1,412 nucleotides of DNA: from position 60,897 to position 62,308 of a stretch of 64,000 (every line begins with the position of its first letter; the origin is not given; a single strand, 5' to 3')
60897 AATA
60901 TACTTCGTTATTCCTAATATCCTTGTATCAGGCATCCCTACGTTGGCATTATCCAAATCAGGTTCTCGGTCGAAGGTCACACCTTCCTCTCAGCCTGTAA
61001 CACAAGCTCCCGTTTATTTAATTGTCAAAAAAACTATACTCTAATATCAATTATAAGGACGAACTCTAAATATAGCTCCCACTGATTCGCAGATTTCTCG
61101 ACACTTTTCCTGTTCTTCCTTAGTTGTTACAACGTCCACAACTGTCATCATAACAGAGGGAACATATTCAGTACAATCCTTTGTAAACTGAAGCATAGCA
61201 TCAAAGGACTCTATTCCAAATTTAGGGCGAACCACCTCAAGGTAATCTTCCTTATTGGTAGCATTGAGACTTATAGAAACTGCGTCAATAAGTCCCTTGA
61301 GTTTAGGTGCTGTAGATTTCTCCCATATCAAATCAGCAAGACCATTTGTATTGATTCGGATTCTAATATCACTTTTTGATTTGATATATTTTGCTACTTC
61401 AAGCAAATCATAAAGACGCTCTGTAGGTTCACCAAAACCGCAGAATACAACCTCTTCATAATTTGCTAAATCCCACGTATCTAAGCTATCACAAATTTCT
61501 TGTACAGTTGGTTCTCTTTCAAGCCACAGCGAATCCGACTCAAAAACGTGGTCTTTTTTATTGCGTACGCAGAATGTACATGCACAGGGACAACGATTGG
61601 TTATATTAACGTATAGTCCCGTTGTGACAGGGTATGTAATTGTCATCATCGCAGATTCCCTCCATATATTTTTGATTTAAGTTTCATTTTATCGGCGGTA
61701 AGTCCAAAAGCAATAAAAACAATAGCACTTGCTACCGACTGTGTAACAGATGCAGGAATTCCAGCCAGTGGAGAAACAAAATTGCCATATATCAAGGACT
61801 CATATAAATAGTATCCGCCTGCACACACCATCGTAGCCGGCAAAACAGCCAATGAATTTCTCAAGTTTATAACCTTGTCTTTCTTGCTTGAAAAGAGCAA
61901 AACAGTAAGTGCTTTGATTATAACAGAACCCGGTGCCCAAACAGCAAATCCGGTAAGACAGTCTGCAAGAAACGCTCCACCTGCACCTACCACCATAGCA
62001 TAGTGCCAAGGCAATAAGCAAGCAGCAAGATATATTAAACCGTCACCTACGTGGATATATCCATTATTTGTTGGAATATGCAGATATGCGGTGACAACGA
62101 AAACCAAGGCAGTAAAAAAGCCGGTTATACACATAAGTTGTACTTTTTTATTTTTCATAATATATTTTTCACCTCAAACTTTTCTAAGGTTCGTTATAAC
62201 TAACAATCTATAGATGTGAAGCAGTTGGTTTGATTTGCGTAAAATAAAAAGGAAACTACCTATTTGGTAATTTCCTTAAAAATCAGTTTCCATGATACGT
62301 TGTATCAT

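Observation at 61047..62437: TPP-controlled S-component + radical SAM pair upstream of a thi operon lacking thiC: candidate alternative pyrimidine (HMP) supply route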

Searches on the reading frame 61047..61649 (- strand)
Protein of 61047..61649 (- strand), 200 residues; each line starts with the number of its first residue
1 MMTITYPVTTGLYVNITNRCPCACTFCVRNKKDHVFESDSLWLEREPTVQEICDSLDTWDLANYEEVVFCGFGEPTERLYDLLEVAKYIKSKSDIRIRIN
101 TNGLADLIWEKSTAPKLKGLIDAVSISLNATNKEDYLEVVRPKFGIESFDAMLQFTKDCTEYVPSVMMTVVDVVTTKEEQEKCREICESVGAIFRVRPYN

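Call 3: search_protein_families(library=ncbifam, proteins=[window:61047-61649:-], max_evalue=0.01)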
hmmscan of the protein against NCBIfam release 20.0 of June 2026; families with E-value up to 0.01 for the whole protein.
window:61047-61649:- (200 aa): 23 families
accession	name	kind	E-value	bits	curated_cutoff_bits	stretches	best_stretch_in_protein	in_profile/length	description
TIGR04100.1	rSAM_pair_X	hypoth_equivalog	4.3e-89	297.3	262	1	3-200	1-197/197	TIGR04100 family radical SAM protein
TIGR04038.1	tatD_link_rSAM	subfamily_domain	5.6e-64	215.5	129.7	1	3-200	1-192/192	TatD family nuclease-associated radical SAM protein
TIGR04317.1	W_rSAM_matur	equivalog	7.4e-16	58.2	380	1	12-188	6-169/349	tungsten cofactor oxidoreductase radical SAM maturase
NF001199.0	PRK00164.2-1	equivalog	3.7e-09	36.1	231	1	10-193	12-181/308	GTP 3',8-cyclase MoaA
TIGR02668.1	moaA_archaeal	equivalog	9.3e-09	34.7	325.25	1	11-158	11-142/303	GTP 3',8-cyclase MoaA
TIGR04311.1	rSAM_Geo_metal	subfamily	5.6e-08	32.2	400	1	12-185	5-169/423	radical SAM/SPASM family putative metalloenzyme maturase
NF045702.1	rSAM_GDGT_ether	equivalog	5.6e-08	31.9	450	1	13-136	89-206/486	tetraether lipid synthase Tes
NF038283.1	viperin_w_prok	equivalog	1.4e-07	31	180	1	16-190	8-178/281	viperin family antiviral radical SAM protein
TIGR02666.1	moaA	equivalog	3.5e-07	29.5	284.05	1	12-145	12-139/336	GTP 3',8-cyclase MoaA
TIGR04321.1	spiroSPASM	subfamily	6e-07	28.5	250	1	12-182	233-397/510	spiro-SPASM protein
TIGR04546.1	rSAM_ahbC_deAc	equivalog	7.2e-07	28.3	650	1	14-160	43-173/390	12,18-didecarboxysiroheme deacetylase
TIGR04054.1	rSAM_NirJ1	equivalog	2e-06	26.7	650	1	14-162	40-172/387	putative heme d1 biosynthesis radical SAM protein NirJ1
NF045646.2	rSAM_Se_TrsS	equivalog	9.3e-06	24.4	490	1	13-132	89-199/441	radical SAM (seleno)protein TrsS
TIGR04055.1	rSAM_NirJ2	equivalog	1.7e-05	24.5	500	1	15-191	5-165/326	putative heme d1 biosynthesis radical SAM protein NirJ2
NF041707.1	rSAM_YhhB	equivalog_domain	2.6e-05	23.3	445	1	12-179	4-174/369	cyclophane-forming radical SAM/SPASM peptide maturase YhhB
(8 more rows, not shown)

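Call 4: search_protein_families(library=pfam, proteins=[window:61047-61649:-], max_evalue=0.01)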
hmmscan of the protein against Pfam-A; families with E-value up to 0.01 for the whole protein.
window:61047-61649:- (200 aa): 2 families
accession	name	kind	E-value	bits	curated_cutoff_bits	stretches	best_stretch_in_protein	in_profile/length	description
PF04055.27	Radical_SAM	-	4e-16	60.1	29.5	1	14-178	1-158/166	Radical SAM superfamily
PF13353.11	Fer4_12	-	0.0056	17.4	22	1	18-94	13-82/137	4Fe-4S single cluster domain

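Call 10: find_homologous_proteins(query=window:61047-61649:-, max_evalue=1e-10)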
Query window:61047-61649:- (200 aa): 7994 proteins with E <= 1e-10 among 8000 candidates; the best 120 are listed.
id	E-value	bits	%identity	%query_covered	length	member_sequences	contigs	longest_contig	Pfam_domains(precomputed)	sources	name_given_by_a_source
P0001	1.0e-131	455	100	100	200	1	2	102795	PF04055.28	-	-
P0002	2.4e-131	453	100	100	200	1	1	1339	PF04055.28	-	-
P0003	7.3e-131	452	100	100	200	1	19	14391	PF04055.28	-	-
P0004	9.7e-131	451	99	100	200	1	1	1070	PF04055.28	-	-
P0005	2.1e-130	450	99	100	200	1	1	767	PF04055.28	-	-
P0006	2.1e-130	450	99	100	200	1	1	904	PF04055.28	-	-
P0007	2.4e-130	450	99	100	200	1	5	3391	PF04055.28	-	-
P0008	2.4e-130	450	99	100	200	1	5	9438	PF04055.28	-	-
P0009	2.8e-130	450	99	100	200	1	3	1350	PF04055.28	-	-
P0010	2.8e-130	450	99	100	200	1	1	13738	PF04055.28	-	-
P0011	3.0e-130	450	99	100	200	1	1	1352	PF04055.28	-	-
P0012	3.2e-130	450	99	100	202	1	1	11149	PF04055.28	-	-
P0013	3.8e-130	449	99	100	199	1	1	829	PF04055.28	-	-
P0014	5.8e-130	449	99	100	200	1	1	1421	PF04055.28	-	-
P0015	6.3e-130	449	100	100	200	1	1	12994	PF04055.28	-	-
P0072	3.3e-117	407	88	100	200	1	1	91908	PF04055.28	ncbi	-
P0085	1.3e-115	402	86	100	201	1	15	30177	PF04055.28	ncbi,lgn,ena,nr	ncbi:MAG: TIGR04100 family radical SAM protein [Acutalibacteraceae bacterium]|nr:TIGR04100 family ra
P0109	1.3e-114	399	83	100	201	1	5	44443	PF04055.28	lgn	-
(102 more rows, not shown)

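Call 27: search_solved_structures(query=window:61047-61649:-, max_evalue=0.01)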
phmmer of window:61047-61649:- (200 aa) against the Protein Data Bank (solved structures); distinct sequences matched with E-value up to 0.01: 0.

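Call 41: find_encoding_contigs(protein=P0085, flank=5000, max_places=3)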
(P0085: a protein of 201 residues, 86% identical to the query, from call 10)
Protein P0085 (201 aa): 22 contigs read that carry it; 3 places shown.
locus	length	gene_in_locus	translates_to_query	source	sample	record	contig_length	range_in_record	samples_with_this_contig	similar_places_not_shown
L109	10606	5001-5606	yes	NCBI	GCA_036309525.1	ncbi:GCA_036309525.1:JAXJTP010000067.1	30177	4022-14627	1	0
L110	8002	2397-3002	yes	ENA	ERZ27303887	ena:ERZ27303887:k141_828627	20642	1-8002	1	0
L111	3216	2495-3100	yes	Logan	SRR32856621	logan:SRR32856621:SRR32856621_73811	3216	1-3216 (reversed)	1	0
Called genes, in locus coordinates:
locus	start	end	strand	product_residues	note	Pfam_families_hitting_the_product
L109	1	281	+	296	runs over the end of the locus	PF02361:CbiQ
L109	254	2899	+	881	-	PF00005:ABC_tran, PF02463:SMC_N (faint), PF03193:RsgA_GTPase (faint), PF03215:Rad17 (faint), PF13191:AAA_16 (faint), PF00005:ABC_tran, PF07155:ECF-ribofla_trS, PF12822:ECF_trnsprt (weak), +6 more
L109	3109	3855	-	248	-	PF00155:Aminotran_1_2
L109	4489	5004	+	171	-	PF07155:ECF-ribofla_trS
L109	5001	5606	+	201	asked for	PF04055:Radical_SAM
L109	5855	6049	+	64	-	PF02597:ThiS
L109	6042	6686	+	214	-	PF02826:2-Hacid_dh_C (faint), PF00899:ThiF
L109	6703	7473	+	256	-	PF05690:ThiG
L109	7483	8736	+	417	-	PF04055:Radical_SAM, PF06968:BATS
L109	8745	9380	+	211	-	PF02581:TMP-TENI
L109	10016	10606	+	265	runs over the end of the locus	PF01256:Carb_kinase (weak), PF08543:Phos_pyr_kin, PF00294:PfkB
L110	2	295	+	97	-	?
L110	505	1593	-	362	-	PF00392:GntR, PF00155:Aminotran_1_2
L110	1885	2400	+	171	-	PF07155:ECF-ribofla_trS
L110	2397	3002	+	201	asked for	PF04055:Radical_SAM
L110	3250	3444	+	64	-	PF02597:ThiS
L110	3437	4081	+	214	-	PF02826:2-Hacid_dh_C (faint), PF00899:ThiF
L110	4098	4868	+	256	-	PF05690:ThiG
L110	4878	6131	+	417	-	PF04055:Radical_SAM, PF06968:BATS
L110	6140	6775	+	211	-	PF02581:TMP-TENI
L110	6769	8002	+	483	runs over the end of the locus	PF00702:Hydrolase, PF12710:HAD, PF13419:HAD_2, PF08543:Phos_pyr_kin, PF00294:PfkB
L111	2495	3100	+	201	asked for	PF04055:Radical_SAM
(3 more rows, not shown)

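Call 42: find_encoding_contigs(protein=P0072, flank=5000, max_places=2)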
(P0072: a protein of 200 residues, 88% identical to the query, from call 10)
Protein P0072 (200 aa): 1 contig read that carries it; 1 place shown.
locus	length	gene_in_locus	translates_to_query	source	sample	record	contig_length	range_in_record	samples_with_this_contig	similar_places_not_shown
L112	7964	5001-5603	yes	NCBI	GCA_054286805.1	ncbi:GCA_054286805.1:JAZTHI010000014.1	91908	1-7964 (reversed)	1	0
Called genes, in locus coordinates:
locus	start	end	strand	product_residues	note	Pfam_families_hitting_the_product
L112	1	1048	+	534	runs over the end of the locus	PF01293:PEPCK_ATP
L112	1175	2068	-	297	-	PF00126:HTH_1, PF03466:LysR_substrate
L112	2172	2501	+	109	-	-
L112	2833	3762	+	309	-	PF02517:Rce1-like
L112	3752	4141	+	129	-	PF07022:Phage_CI_repr, PF08279:HTH_11 (weak), PF12844:HTH_19, PF13560:HTH_31, PF01381:HTH_3, PF13443:HTH_26 (faint)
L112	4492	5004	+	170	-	PF07155:ECF-ribofla_trS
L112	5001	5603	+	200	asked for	PF04055:Radical_SAM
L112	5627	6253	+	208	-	PF04263:TPK_catalytic, PF04265:TPK_B1_binding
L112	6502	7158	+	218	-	PF02698:DUF218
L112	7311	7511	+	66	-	-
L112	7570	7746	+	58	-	-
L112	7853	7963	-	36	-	?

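Call 43: find_encoding_contigs(protein=P0109, flank=5000, max_places=2)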
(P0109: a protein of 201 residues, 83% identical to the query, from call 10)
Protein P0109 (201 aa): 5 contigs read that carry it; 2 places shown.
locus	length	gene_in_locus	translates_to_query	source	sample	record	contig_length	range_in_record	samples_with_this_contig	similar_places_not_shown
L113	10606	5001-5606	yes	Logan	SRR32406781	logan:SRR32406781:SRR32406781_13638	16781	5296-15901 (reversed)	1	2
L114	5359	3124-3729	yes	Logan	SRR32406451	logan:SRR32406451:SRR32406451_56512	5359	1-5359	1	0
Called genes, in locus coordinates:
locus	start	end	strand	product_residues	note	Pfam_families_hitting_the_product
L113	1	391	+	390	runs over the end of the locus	PF07228:SpoIIE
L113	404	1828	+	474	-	PF12838:Fer4_7, PF00037:Fer4, PF12837:Fer4_6, PF13183:Fer4_8 (weak), PF13237:Fer4_10 (weak), PF12838:Fer4_7 (weak), PF00037:Fer4, PF02906:Fe_hyd_lg_C, +6 more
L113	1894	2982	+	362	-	PF00144:Beta-lactamase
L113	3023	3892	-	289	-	PF00126:HTH_1, PF03466:LysR_substrate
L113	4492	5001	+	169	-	PF07155:ECF-ribofla_trS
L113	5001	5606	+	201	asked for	PF04055:Radical_SAM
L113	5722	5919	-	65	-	-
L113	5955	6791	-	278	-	PF01226:Form_Nir_trans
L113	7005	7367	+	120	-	PF03965:Penicillinase_R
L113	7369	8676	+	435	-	PF05569:Peptidase_M56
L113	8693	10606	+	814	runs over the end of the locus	PF13306:LRR_5, PF13855:LRR_8 (faint), PF13306:LRR_5, PF21910:GH85_C (faint), PF25833:Fn3_SaeA_3rd (faint)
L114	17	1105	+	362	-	PF00144:Beta-lactamase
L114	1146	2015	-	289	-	PF00126:HTH_1, PF03466:LysR_substrate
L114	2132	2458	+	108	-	-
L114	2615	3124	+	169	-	PF07155:ECF-ribofla_trS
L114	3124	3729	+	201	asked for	PF04055:Radical_SAM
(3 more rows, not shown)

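Call 55: search_protein_families(library=ncbifam, proteins=[L110:1885-2400:+, L112:4492-5004:+], max_evalue=0.001)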
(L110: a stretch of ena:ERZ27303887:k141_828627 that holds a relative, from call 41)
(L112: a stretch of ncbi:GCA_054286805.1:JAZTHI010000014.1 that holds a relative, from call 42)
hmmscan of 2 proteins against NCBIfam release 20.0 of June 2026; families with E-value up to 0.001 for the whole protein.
L110:1885-2400:+ (171 aa): 2 families
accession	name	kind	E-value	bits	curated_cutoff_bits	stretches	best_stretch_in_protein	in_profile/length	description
TIGR04002.1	TIGR04002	hypoth_equivalog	3.5e-48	163.6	120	1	16-162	1-150/151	TIGR04002 family protein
TIGR04522.1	EcfS_MSC_0063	hypoth_equivalog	4e-08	33.4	60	1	6-98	4-99/152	putative energy coupling factor transporter S component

L112:4492-5004:+ (170 aa): 2 families
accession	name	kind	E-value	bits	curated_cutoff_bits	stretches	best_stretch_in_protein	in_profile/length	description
TIGR04002.1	TIGR04002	hypoth_equivalog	5.9e-47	159.6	120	1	15-161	1-150/151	TIGR04002 family protein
TIGR04522.1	EcfS_MSC_0063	hypoth_equivalog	8.1e-07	29.1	60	1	3-134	2-132/152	putative energy coupling factor transporter S component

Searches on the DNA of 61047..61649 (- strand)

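Call 44: search_rna_families(sources=[L109, L110, L111, L112, L113, L114], threshold=gathering)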
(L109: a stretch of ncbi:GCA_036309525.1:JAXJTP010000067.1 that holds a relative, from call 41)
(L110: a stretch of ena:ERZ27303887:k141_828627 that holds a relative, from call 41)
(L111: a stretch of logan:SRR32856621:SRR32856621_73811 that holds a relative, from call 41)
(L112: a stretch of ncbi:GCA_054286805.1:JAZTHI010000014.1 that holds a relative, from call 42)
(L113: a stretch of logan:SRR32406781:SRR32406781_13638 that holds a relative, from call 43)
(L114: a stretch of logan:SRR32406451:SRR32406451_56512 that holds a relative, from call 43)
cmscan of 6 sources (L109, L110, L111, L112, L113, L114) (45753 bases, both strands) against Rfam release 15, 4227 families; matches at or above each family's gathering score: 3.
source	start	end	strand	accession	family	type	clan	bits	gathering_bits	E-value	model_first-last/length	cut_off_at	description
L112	4251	4357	+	RF00059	TPP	Cis-reg; riboswitch;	-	62.5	54.3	4.9e-10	1-105/105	no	TPP riboswitch aptamer (THI element)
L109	5673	5776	+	RF00059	TPP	Cis-reg; riboswitch;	-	57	54.3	1.1e-08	1-105/105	no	TPP riboswitch aptamer (THI element)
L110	3068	3171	+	RF00059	TPP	Cis-reg; riboswitch;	-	56.8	54.3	1.3e-08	1-105/105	no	TPP riboswitch aptamer (THI element)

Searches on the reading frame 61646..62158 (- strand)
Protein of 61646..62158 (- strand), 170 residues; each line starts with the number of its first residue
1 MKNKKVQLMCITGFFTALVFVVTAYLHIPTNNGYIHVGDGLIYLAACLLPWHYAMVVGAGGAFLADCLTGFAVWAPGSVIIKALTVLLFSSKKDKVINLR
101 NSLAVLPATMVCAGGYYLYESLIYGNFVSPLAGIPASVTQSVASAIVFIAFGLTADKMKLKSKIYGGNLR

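Call 3: search_protein_families(library=ncbifam, proteins=[window:61646-62158:-], max_evalue=0.01)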
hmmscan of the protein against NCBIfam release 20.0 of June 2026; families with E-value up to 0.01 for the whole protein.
window:61646-62158:- (170 aa): 3 families
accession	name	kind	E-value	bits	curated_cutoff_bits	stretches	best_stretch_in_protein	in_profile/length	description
TIGR04002.1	TIGR04002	hypoth_equivalog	2.6e-47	160.8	120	1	15-161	1-150/151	TIGR04002 family protein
TIGR04522.1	EcfS_MSC_0063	hypoth_equivalog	4.7e-07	29.9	60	1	3-119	2-122/152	putative energy coupling factor transporter S component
TIGR04518.1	ECF_S_folT_fam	subfamily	0.0021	17.8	60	1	4-92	2-90/163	folate family ECF transporter S component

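Call 4: search_protein_families(library=pfam, proteins=[window:61646-62158:-], max_evalue=0.01)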
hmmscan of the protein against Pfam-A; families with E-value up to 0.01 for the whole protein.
window:61646-62158:- (170 aa): 2 families
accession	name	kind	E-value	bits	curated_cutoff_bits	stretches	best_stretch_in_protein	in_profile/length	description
PF07155.17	ECF-ribofla_trS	-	7.5e-21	75.3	26.7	1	5-151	3-166/172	ECF-type riboflavin transporter, S component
PF12822.12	ECF_trnsprt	-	0.00043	20.8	30.7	1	9-125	3-128/169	ECF transporter, substrate-specific component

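Call 26: search_solved_structures(query=window:61646-62158:-, max_evalue=1)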
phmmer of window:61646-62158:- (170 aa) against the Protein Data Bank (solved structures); distinct sequences matched with E-value up to 1: 1.
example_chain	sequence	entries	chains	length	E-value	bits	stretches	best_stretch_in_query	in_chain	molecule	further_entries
4hzu_S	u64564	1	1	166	2.3e-05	27.6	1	20-145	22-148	Predicted membrane protein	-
